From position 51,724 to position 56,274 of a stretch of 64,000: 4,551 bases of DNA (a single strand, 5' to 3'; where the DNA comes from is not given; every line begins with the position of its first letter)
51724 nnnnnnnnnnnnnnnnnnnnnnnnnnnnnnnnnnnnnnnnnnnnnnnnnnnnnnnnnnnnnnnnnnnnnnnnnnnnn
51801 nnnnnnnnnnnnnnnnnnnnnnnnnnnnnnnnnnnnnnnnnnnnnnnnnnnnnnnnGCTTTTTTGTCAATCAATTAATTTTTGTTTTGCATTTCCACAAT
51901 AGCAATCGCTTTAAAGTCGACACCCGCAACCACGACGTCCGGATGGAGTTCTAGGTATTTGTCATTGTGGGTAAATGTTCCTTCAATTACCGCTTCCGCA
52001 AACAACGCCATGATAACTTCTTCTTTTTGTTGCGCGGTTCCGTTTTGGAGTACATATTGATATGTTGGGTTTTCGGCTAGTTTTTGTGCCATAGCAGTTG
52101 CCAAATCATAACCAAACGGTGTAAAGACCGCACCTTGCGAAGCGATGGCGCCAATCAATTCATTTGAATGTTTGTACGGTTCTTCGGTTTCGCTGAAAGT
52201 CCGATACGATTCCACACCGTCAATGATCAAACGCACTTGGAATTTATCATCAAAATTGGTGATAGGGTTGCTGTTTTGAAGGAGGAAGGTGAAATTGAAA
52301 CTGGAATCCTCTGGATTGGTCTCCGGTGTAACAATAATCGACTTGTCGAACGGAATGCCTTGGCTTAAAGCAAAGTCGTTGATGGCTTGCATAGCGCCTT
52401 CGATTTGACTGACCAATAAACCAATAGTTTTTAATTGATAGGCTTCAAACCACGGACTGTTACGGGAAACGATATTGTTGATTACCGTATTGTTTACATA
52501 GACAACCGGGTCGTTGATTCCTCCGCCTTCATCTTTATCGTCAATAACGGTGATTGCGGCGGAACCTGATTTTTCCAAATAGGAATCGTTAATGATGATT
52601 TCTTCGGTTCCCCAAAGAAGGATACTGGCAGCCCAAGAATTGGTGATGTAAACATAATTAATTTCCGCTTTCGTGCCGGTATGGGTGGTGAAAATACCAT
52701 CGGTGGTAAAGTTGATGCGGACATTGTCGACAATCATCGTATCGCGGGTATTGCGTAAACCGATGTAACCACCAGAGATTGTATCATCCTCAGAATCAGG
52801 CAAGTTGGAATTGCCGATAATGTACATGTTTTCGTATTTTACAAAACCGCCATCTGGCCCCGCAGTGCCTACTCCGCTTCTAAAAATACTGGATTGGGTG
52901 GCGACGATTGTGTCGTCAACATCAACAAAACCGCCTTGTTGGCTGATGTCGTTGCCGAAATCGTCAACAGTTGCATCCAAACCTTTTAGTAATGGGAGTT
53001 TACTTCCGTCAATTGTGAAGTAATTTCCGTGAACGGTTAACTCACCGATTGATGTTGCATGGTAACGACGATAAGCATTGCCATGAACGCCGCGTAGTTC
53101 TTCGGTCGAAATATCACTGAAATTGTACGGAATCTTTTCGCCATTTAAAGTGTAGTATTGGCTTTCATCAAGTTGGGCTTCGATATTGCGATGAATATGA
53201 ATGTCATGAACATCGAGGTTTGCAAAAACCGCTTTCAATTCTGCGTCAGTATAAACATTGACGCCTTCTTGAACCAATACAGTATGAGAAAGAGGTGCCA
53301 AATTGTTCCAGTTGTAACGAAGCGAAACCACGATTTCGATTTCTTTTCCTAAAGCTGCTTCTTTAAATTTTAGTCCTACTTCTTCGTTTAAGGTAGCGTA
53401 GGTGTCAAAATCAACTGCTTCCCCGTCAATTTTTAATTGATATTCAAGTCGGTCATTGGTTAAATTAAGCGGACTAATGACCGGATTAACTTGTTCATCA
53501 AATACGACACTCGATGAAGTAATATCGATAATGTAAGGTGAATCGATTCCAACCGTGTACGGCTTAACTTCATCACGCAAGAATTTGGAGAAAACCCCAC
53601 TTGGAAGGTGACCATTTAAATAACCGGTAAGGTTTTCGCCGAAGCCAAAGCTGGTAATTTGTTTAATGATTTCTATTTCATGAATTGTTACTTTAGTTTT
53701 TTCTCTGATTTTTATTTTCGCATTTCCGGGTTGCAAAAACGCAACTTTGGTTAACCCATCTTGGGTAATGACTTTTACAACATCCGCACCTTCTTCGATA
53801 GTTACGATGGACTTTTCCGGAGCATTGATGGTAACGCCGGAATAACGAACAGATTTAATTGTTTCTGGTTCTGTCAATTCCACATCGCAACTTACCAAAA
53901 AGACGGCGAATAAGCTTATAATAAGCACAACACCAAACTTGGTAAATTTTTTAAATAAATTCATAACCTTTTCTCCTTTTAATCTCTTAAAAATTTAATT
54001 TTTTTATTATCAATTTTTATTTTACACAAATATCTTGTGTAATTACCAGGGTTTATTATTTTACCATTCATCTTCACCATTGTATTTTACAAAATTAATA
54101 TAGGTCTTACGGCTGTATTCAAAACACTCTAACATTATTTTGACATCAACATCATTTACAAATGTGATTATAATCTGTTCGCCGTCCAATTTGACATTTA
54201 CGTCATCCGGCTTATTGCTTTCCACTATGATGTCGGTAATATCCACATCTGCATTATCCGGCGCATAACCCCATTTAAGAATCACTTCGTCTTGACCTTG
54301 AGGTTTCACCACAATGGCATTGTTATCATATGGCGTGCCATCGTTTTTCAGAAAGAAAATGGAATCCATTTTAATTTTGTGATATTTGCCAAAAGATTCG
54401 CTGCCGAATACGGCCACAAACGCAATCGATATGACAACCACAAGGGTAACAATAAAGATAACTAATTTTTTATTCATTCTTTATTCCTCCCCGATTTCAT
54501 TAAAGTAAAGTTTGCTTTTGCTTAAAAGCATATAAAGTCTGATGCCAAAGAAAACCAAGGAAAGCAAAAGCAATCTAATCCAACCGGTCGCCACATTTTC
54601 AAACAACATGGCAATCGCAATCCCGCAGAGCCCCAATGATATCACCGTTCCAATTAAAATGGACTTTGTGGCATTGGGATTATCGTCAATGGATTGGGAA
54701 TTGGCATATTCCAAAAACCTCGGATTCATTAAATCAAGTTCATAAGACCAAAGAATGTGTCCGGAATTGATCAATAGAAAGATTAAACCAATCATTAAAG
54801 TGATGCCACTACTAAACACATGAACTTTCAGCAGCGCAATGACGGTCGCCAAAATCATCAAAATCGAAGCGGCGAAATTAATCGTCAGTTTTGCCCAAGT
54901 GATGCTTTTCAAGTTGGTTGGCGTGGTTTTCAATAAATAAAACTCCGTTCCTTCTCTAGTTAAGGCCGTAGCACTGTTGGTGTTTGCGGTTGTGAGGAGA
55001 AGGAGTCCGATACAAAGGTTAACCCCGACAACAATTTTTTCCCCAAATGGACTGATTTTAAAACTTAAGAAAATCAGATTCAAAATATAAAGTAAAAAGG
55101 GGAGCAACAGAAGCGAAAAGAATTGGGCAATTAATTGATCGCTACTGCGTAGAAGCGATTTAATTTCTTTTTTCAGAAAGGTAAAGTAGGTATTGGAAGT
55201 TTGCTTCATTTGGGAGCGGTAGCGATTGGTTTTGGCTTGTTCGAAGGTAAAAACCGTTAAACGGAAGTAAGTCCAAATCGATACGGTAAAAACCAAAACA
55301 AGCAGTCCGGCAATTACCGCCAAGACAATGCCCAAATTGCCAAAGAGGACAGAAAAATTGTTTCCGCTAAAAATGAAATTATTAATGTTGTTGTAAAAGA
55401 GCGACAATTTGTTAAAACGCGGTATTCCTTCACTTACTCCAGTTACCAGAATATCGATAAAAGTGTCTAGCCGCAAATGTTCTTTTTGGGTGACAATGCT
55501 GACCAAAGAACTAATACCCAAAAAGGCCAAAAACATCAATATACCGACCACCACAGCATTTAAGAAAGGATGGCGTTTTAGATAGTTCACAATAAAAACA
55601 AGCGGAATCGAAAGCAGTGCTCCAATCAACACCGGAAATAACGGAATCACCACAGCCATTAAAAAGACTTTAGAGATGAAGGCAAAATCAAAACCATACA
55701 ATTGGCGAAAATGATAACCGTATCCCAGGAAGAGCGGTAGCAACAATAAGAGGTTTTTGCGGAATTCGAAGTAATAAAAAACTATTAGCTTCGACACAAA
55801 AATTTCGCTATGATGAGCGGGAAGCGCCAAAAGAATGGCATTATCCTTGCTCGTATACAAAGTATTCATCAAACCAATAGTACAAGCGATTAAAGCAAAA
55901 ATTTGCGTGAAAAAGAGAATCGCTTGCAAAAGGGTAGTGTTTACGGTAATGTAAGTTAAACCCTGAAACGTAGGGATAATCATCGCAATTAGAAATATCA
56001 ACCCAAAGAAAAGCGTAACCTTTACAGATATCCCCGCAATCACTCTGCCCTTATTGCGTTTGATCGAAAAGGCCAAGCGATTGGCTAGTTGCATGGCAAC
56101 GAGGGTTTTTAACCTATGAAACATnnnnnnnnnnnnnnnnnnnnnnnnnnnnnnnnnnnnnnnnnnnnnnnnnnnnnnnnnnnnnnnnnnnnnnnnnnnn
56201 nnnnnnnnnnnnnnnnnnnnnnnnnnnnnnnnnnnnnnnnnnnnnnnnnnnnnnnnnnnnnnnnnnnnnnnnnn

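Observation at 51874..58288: Four-gene membrane/ABC/lipoprotein module inserted between ftsZ and spoIIGA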

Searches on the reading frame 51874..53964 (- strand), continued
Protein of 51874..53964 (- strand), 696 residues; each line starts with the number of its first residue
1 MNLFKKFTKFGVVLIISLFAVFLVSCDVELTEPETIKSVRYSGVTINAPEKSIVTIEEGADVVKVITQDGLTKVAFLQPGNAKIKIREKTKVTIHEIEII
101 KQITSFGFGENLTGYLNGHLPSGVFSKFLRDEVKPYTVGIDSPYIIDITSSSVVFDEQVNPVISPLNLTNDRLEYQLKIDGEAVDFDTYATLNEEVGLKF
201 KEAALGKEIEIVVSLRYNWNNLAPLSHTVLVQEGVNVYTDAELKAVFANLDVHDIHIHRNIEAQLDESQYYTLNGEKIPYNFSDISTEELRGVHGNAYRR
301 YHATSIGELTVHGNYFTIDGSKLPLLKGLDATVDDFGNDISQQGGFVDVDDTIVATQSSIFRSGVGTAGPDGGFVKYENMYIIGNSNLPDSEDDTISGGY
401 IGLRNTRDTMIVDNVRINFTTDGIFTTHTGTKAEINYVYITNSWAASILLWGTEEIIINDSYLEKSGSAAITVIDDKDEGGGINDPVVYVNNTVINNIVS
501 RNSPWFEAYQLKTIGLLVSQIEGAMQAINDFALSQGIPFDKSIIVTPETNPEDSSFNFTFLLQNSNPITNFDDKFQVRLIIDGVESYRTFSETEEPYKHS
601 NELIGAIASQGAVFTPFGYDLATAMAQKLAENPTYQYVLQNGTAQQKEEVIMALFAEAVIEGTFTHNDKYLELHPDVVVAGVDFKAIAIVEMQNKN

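Call 63: fold_search(model_id=the predicted structure, library=viral)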
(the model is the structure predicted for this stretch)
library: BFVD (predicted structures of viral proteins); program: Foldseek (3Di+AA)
matches with E <= 10: 899; with E <= 0.001: 23
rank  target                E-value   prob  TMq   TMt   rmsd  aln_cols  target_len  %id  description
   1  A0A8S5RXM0            5.6e-05  1.00  0.13  0.26  15.5       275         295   10  Ig-like domain protein [Siphoviridae sp. ctEJG5]
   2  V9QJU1                6.7e-05  0.99  0.15  0.24  14.7       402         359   11  (no name in the UniProt tables at hand)
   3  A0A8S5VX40            8.9e-05  1.00  0.11  0.14  11.9       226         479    9  (no name in the UniProt tables at hand)
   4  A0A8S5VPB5            1.0e-04  1.00  0.15  0.19  15.0       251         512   11  (no name in the UniProt tables at hand)
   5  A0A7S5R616            1.2e-04  0.99  0.19  0.17  20.9       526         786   10  (no name in the UniProt tables at hand)
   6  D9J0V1                1.4e-04  1.00  0.12  0.22   9.6       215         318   16  Gp154.1 [Brochothrix phage A9]
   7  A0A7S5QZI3            1.4e-04  0.84  0.12  0.09  17.9       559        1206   10  Pectin lyase fold domain-containing protein [Rhizobium phage RHph_Y2_6]
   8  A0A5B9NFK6            1.5e-04  1.00  0.12  0.27  13.5       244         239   14  BIG2 domain-containing protein [Klebsiella phage KPN4]
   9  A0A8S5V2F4            1.9e-04  1.00  0.09  0.09  16.1       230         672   13  Uncharacterized protein [CrAss-like virus sp. ctelJ1]
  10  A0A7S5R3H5            2.4e-04  0.82  0.14  0.13  17.7       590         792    9  Carboxypeptidase regulatory domain-containing protein [Rhizobium phage RHph_N38]
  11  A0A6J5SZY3            2.7e-04  0.99  0.10  0.06  15.3       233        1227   11  Ig [uncultured Caudovirales phage]
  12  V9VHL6                3.0e-04  1.00  0.11  0.19  16.7       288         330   11  BIG2 domain-containing protein [Achromobacter phage JWAlpha]
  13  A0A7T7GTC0            3.3e-04  1.00  0.14  0.15  11.2       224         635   11  (no name in the UniProt tables at hand)
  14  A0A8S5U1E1            3.6e-04  1.00  0.10  0.25  20.8       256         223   14  BIG2 domain-containing protein [Siphoviridae sp. cttuu15]
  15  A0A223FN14            3.6e-04  0.99  0.09  0.18  14.7       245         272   11  Interleukin-1-binding protein [Murmansk poxvirus]
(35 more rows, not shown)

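Call 73: search_protein_families(library=pfam, proteins=[L021:6800-8545:+], max_evalue=10)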
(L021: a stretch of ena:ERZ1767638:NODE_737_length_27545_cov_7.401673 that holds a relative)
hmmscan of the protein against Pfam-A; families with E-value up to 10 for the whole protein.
L021:6800-8545:+ (582 aa): 3 families
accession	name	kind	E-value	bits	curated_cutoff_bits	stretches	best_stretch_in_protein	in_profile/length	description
PF16949.11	ABC_tran_2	-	0.04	13.2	25.7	1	61-484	10-443/542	Putative ATP-binding cassette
PF25220.1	Sororin_C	-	0.15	12.4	27.4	1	569-580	5-16/24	Sororin C-terminal region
PF16525.10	MHB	-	0.22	12.1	27.4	1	12-43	12-43/77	Haemophore, haem-binding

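Call 80: search_protein_families(library=padloc, proteins=[window:51874-53964:-], max_evalue=0.001)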
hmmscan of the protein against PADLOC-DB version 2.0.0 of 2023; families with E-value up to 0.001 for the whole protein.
window:51874-53964:- (696 aa): 0 families

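Call 87: search_protein_families(library=pfam, proteins=[L021:4128-4637:+, L021:11668-13074:+, L021:13127-13915:+], max_evalue=0.01)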
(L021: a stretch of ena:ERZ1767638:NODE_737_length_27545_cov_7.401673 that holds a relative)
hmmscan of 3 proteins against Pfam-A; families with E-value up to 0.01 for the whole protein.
L021:4128-4637:+ (170 aa): 0 families

L021:11668-13074:+ (469 aa): 0 families

L021:13127-13915:+ (263 aa): 0 families

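Call 94: find_encoding_contigs(protein=P0192, flank=9000, max_places=1)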
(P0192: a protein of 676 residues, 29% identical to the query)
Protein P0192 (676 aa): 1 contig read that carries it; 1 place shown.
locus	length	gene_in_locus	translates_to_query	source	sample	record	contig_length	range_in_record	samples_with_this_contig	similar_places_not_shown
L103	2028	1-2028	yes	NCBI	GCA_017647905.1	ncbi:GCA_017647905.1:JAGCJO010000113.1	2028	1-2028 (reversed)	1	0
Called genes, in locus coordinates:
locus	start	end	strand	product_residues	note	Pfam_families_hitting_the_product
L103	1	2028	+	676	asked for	PF20585:Pectate_lyase_5 (weak)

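Call 95: find_encoding_contigs(protein=P0196, flank=9000, max_places=1)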
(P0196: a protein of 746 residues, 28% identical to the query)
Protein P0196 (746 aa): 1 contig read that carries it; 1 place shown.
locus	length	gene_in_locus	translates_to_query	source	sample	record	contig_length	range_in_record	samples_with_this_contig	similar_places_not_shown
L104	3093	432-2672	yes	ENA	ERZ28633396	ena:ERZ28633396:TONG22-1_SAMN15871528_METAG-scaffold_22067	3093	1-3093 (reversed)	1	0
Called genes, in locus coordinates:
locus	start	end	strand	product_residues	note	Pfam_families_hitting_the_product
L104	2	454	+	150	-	?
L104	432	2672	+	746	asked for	-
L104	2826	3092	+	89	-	?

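Call 96: find_encoding_contigs(protein=P0117, flank=9000, max_places=1)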
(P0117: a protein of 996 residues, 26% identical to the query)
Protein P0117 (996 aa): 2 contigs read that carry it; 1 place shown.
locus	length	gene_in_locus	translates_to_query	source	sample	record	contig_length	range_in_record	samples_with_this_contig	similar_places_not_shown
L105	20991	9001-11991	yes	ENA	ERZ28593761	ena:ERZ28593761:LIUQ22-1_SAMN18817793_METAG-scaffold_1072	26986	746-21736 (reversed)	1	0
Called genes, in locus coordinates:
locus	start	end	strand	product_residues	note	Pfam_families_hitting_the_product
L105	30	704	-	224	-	-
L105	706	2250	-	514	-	-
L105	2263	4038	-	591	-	PF01411:tRNA-synt_2c, PF07973:tRNA_SAD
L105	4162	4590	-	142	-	PF00383:dCMP_cyt_deam_1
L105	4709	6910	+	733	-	PF14808:TMEM164, PF00005:ABC_tran, PF13304:AAA_21 (faint)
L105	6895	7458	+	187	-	-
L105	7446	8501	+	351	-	PF09847:12TM_1 (weak)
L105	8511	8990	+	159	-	-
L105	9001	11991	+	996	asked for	PF07523:Big_3 (weak)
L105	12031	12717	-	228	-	-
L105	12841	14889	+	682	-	PF13328:HD_4, PF04607:RelA_SpoT, PF02824:TGS, PF19296:RelA_AH, PF28438:RelA_RIS, PF13291:ACT_4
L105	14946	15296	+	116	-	PF03703:bPH_2 (weak)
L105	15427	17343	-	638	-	PF00132:Hexapep, PF25084:LbH_EIF2B, PF00132:Hexapep, PF14602:Hexapep_2, PF02878:PGM_PMM_I, PF02879:PGM_PMM_II, PF02880:PGM_PMM_III, PF00408:PGM_PMM_IV, +1 more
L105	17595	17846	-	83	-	PF04070:DUF378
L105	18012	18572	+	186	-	PF03449:GreA_GreB_N, PF01272:GreA_GreB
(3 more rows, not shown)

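Call 97: find_encoding_contigs(protein=P0172, flank=9000, max_places=1)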
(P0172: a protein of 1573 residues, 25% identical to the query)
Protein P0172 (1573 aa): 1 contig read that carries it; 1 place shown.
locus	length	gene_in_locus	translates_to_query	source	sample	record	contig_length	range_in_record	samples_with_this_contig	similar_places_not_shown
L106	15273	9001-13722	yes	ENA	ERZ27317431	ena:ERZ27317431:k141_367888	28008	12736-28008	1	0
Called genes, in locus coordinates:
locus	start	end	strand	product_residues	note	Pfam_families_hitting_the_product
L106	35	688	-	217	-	PF00849:PseudoU_synth_2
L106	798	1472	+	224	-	PF01791:DeoC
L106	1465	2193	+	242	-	PF01048:PNP_UDP_1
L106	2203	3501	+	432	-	PF02885:Glycos_trans_3N, PF00591:Glycos_transf_3, PF07831:PYNP_C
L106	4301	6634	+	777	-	PF14808:TMEM164, PF00005:ABC_tran, PF13304:AAA_21 (weak)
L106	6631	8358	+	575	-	PF16949:ABC_tran_2 (weak)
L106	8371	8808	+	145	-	-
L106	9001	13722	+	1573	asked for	PF09479:Flg_new (weak), PF20585:Pectate_lyase_5 (weak)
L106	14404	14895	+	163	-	PF01257:2Fe-2S_thioredx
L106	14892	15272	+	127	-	?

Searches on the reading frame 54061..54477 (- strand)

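Call 4: search_protein_families(library=pfam, proteins=[window:54061-54477:-], max_evalue=1)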
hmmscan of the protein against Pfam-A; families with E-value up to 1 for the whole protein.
window:54061-54477:- (138 aa): 2 families
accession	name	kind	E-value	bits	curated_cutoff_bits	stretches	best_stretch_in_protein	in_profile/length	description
PF20377.3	DUF6672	-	0.21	11.8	24.3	1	2-65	6-64/152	Family of unknown function (DUF6672)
PF13786.12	DUF4179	-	0.24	12.3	30.1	1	2-50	3-53/94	Domain of unknown function (DUF4179)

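Call 5: search_protein_families(library=ncbifam, proteins=[window:54061-54477:-], max_evalue=1)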
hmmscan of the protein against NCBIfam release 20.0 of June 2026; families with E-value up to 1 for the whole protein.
window:54061-54477:- (138 aa): 3 families
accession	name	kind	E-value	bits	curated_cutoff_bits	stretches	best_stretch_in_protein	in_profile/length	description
NF041701.1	Shig_StxB_2o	equivalog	0.051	13.7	204.5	0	7-62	4-59/87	Shiga toxin Stx2o subunit B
NF033660.0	Shiga_Stx2B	exception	0.07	13.2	165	1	1-60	1-57/87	Shiga toxin Stx2 subunit B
NF041704.1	Shig_StxB_2e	exception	0.15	12.1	203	0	3-62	3-59/87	Shiga toxin Stx2e subunit B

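Call 80: search_protein_families(library=padloc, proteins=[window:54061-54477:-], max_evalue=0.001)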
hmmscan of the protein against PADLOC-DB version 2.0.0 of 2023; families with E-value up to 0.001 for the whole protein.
window:54061-54477:- (138 aa): 0 families

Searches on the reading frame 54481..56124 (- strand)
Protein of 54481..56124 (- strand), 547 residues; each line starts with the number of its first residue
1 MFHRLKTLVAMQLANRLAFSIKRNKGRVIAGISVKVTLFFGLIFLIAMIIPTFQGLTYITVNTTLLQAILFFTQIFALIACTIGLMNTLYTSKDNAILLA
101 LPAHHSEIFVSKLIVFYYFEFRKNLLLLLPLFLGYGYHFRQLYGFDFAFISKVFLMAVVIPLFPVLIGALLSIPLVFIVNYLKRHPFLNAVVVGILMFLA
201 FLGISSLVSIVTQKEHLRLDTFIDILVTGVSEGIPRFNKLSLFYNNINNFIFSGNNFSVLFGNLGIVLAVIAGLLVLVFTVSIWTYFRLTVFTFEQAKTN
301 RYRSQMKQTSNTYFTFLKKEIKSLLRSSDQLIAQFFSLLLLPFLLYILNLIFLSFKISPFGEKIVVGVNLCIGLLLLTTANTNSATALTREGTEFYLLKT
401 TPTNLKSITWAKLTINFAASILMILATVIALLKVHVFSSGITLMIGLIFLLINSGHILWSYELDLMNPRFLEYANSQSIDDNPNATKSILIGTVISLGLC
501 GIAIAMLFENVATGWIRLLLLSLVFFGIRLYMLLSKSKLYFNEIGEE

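Call 4: search_protein_families(library=pfam, proteins=[window:54481-56124:-], max_evalue=1)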
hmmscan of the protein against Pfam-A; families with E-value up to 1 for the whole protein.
window:54481-56124:- (547 aa): 1 family
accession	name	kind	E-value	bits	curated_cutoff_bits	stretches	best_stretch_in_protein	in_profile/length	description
PF16949.11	ABC_tran_2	-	1.3e-13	51.2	25.7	1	35-470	11-457/542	Putative ATP-binding cassette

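Call 5: search_protein_families(library=ncbifam, proteins=[window:54481-56124:-], max_evalue=1)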
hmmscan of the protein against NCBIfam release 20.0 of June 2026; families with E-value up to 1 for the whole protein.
window:54481-56124:- (547 aa): 0 families

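Call 37: search_solved_structures(query=window:54481-56124:-, max_evalue=10)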
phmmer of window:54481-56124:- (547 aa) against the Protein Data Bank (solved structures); distinct sequences matched with E-value up to 10: 2.
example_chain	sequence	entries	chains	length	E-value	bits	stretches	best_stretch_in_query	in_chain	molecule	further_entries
1sfk_A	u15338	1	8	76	0.064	15.7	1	266-325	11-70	Core protein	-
8wsq_B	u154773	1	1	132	0.39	13.2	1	448-518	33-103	RV11-L scFv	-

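Call 80: search_protein_families(library=padloc, proteins=[window:54481-56124:-], max_evalue=0.001)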
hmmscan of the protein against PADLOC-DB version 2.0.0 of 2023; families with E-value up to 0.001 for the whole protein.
window:54481-56124:- (547 aa): 0 families

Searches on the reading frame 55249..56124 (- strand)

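Call 73: search_protein_families(library=pfam, proteins=[window:55249-56124:-], max_evalue=10)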
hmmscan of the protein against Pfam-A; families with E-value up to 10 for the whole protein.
seq(292 aa): 1 family
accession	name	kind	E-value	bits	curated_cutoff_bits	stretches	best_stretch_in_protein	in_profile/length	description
PF16949.11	ABC_tran_2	-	4.7e-05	22.9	25.7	1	35-221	11-197/542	Putative ATP-binding cassette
